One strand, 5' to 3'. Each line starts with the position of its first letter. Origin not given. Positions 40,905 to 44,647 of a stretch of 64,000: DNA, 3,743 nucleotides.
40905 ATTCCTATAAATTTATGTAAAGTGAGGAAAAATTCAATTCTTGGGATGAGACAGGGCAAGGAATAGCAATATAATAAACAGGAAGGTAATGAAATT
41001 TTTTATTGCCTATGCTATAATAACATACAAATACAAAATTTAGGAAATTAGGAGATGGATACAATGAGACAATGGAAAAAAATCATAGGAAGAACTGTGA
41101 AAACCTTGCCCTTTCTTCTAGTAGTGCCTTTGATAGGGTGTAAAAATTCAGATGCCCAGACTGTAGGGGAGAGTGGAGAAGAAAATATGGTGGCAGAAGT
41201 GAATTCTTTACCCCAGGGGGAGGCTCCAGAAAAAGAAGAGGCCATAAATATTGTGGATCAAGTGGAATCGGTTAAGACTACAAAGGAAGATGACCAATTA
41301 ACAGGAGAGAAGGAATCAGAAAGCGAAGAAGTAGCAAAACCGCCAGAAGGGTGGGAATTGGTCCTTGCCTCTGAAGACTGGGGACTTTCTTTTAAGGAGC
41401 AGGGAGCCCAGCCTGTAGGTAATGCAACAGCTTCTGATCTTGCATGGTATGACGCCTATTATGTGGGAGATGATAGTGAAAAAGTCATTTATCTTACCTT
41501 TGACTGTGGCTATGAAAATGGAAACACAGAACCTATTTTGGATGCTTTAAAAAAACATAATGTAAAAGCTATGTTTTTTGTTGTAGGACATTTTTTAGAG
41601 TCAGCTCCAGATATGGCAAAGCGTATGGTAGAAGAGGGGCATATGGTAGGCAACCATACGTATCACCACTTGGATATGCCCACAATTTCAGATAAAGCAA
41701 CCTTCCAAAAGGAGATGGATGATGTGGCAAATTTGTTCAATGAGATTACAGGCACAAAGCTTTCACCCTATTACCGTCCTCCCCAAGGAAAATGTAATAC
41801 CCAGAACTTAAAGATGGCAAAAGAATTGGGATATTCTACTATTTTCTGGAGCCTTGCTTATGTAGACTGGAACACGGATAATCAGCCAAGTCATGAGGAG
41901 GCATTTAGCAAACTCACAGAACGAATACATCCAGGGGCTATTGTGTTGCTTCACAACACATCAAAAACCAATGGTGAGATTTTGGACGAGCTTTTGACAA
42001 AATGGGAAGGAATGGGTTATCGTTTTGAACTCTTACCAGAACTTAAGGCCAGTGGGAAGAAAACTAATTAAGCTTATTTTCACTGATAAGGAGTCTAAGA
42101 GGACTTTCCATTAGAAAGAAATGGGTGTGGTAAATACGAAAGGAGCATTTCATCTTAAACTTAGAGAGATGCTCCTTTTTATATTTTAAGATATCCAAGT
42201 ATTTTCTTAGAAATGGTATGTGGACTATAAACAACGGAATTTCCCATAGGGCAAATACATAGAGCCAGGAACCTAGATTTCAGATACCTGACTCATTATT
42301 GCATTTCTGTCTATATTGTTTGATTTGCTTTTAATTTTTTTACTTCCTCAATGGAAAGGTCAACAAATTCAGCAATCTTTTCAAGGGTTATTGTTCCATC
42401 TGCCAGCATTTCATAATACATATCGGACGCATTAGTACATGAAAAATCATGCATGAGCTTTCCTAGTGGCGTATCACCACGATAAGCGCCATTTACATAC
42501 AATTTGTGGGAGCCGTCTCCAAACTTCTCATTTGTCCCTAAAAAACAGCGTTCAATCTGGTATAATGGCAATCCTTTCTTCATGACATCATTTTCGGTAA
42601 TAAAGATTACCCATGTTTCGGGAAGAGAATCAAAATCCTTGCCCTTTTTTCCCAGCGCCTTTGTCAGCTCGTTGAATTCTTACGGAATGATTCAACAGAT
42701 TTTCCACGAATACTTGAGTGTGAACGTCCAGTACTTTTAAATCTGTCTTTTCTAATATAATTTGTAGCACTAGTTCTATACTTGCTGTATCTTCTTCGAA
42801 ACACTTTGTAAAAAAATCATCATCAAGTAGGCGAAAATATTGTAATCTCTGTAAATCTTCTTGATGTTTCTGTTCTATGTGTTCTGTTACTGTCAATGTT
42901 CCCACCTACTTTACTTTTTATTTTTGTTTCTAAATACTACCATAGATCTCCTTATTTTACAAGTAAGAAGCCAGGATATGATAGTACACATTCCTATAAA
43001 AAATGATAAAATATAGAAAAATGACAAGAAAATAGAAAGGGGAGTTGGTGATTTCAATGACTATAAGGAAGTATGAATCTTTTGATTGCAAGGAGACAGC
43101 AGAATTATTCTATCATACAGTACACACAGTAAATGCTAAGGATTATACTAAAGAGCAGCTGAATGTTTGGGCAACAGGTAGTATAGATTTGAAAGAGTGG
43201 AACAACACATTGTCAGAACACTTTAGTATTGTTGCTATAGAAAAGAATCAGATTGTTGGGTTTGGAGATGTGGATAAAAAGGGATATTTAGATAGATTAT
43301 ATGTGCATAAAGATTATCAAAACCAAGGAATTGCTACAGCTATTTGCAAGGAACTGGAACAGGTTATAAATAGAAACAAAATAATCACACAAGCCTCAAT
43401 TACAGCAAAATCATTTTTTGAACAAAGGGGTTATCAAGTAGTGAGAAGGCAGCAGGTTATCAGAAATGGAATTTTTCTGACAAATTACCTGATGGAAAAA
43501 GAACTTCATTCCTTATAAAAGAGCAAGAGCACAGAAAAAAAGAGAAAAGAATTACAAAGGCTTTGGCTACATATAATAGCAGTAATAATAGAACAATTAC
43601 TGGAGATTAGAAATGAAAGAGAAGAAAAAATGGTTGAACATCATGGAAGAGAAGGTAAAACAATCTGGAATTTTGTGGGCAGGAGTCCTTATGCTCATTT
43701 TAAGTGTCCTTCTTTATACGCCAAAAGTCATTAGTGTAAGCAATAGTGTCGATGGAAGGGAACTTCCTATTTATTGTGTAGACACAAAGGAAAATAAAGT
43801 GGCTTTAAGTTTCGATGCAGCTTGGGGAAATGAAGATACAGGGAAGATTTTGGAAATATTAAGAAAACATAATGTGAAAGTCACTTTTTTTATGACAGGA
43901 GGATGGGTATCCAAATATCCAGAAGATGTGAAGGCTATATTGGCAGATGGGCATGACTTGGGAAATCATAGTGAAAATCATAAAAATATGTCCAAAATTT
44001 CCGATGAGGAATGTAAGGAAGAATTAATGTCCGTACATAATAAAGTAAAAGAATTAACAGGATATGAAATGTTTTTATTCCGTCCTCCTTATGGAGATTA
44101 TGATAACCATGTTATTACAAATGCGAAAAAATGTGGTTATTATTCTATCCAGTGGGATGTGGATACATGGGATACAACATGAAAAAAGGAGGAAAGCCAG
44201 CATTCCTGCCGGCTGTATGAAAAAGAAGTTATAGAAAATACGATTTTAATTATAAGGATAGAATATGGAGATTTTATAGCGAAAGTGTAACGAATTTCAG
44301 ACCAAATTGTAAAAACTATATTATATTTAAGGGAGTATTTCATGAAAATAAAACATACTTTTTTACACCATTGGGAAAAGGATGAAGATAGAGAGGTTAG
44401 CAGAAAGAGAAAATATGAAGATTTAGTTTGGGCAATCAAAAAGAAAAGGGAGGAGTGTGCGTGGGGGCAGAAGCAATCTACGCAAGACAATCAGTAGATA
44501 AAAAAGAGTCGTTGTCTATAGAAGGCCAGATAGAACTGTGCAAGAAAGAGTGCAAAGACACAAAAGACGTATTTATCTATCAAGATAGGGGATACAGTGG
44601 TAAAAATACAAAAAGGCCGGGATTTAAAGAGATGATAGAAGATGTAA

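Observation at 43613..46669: PdaB-like spore-cortex deacetylase gene cleanly split by a minimal serine-recombinase element (skin-like intervening element candidate)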

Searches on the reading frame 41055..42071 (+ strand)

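Call 9: search_protein_families(library=pfam, proteins=[window:41055-42071:+], max_evalue=0.01)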
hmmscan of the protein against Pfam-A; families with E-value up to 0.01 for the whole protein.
window:41055-42071:+ (338 aa): 1 family
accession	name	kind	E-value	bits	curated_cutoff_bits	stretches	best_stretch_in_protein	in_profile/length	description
PF01522.26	Polysacc_deac_1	-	4.8e-35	120.7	23.1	1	139-262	3-123/124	Polysaccharide deacetylase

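Call 10: search_protein_families(library=ncbifam, proteins=[window:41055-42071:+], max_evalue=0.001)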
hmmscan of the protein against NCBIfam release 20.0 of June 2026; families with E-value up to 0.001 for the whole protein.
window:41055-42071:+ (338 aa): 9 families
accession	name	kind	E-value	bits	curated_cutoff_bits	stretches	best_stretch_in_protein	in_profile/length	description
TIGR02884.1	spore_pdaA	equivalog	1.9e-84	282.8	298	1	108-330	1-223/224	delta-lactam-biosynthetic de-N-acetylase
TIGR02764.1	spore_ybaN_pdaB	equivalog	4.4e-45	153.8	237.4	1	139-329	2-189/191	polysaccharide deacetylase family sporulation protein PdaB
TIGR02873.1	spore_ylxY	hypoth_equivalog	1.4e-35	122.8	391.5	1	135-325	77-261/268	probable sporulation protein, polysaccharide deacetylase family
TIGR04243.1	nodulat_NodB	equivalog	3.5e-33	114.8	240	1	143-306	2-161/197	chitooligosaccharide deacetylase NodB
NF045821.1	PgAcgDacpgdA1_Bac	equivalog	8.6e-33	113.4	400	1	136-333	81-277/282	peptidoglycan-N-acetylglucosamine deacetylase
NF045820.1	PgAcgDacpgdA_Strep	equivalog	1.5e-26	93.3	800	1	127-333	253-450/463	peptidoglycan-N-acetylglucosamine deacetylase PgdA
NF045822.1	PgAcgDacpgdA2_Bac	equivalog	8.7e-23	81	400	1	141-327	68-258/274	peptidoglycan-N-acetylglucosamine deacetylase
TIGR03006.1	pepcterm_polyde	equivalog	3.8e-14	52.5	276.2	1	156-252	34-128/272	XrtA system polysaccharide deacetylase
TIGR03212.1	uraD_N-term-dom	equivalog_domain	5e-05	22.5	424.6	1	163-255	84-174/297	allantoinase PuuE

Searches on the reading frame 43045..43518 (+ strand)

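Call 9: search_protein_families(library=pfam, proteins=[window:43045-43518:+], max_evalue=0.01)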
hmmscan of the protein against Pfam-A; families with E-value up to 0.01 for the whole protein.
window:43045-43518:+ (157 aa): 4 families
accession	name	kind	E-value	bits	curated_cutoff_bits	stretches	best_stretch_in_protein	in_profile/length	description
PF13673.13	Acetyltransf_10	-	8.7e-22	77.9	23.6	1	31-151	2-127/128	Acetyltransferase (GNAT) domain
PF13508.13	Acetyltransf_7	-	3e-12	47.2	27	1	61-131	5-83/84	Acetyltransferase (GNAT) domain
PF00583.31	Acetyltransf_1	-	2e-10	41.4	20.7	1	34-130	8-116/116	Acetyltransferase (GNAT) family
PF08445.16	FR47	-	0.0051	17.2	22.1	1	78-133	20-80/86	FR47-like protein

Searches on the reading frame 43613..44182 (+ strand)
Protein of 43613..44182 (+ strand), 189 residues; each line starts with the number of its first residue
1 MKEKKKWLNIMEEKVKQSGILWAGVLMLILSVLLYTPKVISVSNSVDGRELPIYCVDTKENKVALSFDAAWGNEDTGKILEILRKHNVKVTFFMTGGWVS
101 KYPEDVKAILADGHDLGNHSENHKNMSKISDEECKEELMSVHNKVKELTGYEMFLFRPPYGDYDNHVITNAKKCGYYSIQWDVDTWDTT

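Call 9: search_protein_families(library=pfam, proteins=[window:43613-44182:+], max_evalue=0.01)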
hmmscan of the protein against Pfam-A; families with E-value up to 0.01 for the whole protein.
window:43613-44182:+ (189 aa): 1 family
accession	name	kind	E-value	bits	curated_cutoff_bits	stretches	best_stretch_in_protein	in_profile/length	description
PF01522.26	Polysacc_deac_1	-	1.1e-35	122.7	23.1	1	57-177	3-122/124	Polysaccharide deacetylase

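Call 66: list_cluster_members(proteins=[window:43613-44179:+, window:43643-44179:+, window:46424-46666:+, window:45938-46393:+, window:44342-44494:+])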
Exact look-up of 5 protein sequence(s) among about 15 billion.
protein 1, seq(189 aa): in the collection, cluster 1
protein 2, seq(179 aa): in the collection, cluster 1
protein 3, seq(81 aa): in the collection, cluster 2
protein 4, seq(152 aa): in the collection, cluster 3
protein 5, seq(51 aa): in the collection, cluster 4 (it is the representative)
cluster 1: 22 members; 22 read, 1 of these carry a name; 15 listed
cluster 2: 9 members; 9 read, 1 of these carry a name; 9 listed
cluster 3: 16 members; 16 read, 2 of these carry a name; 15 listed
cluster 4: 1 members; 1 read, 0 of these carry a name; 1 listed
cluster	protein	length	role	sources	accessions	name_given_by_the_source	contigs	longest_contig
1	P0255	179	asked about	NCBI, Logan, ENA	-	-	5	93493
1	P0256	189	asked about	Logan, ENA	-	-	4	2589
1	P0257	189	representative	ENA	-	-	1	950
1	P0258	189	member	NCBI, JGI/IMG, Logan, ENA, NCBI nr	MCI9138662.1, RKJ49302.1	polysaccharide deacetylase family protein [bacterium 1XD42-8] | peptidoglycan/xylan/chitin deacetylase (PgdA/CDA1 family) | polysaccharide deacetylase family protein [Lachnospiraceae bacterium]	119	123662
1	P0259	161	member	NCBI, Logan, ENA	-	-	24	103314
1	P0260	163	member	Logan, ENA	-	-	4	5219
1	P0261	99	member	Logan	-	-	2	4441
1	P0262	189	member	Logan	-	-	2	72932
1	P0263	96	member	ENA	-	-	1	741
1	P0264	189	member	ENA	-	-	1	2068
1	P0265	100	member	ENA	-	-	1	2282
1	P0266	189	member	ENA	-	-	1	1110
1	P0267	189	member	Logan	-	-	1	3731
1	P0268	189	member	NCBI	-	-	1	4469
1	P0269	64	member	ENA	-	-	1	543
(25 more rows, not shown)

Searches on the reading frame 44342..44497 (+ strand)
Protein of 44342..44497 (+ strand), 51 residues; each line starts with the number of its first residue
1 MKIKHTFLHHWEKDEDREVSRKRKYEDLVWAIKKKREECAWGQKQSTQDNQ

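Call 9: search_protein_families(library=pfam, proteins=[window:44342-44497:+], max_evalue=0.01)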
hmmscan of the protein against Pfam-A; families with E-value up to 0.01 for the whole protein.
window:44342-44497:+ (51 aa): 0 families

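Call 70: search_protein_families(library=phrogs, proteins=[window:44342-44497:+], max_evalue=0.01)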
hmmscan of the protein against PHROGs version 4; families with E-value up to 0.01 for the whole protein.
window:44342-44497:+ (51 aa): 0 families
